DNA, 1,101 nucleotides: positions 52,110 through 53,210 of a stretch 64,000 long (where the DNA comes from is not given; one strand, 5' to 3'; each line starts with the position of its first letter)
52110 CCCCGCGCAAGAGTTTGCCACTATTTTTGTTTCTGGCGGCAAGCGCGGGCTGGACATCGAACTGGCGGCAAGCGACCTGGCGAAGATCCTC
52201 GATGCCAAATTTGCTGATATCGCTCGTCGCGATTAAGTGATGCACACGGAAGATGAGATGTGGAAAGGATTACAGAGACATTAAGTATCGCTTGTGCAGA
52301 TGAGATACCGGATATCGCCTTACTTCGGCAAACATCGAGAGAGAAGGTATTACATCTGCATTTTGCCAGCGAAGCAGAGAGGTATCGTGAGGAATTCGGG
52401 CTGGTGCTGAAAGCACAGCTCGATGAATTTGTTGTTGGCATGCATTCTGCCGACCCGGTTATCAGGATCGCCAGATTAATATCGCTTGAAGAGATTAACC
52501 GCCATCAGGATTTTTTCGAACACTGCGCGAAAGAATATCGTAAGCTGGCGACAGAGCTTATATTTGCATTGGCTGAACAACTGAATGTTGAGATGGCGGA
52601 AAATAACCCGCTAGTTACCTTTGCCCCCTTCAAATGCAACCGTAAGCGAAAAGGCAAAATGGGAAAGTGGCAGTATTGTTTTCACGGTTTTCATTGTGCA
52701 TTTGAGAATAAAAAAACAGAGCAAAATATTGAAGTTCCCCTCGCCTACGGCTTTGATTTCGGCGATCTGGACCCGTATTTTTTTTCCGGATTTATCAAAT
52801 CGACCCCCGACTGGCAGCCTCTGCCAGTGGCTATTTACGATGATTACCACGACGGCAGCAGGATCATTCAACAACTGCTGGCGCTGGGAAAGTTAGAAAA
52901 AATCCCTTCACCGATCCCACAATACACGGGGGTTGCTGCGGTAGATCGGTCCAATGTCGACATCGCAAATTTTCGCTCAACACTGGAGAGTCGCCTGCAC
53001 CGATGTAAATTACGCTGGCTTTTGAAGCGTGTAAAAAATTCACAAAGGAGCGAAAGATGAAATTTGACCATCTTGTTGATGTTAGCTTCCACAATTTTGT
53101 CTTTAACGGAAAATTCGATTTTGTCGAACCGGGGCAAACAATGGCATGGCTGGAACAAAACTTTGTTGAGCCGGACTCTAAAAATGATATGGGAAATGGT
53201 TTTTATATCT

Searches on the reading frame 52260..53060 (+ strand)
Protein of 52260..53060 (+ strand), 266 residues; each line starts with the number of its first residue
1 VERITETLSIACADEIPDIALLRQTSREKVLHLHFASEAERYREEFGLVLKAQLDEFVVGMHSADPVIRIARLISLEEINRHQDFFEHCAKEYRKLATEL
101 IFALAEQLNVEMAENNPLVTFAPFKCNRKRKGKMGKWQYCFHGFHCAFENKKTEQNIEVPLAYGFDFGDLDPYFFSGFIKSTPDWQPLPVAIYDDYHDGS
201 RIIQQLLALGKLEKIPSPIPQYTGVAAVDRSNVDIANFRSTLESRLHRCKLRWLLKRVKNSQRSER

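Call 75: search_protein_families(library=pfam, proteins=[window:52260-53060:+])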
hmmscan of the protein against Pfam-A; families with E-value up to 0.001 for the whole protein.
window:52260-53060:+ (266 aa): 1 family
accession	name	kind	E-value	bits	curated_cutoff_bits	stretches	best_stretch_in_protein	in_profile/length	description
PF21837.1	DUF6896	-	4.3e-14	53.1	27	1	87-215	2-119/128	Domain of unknown function (DUF6896)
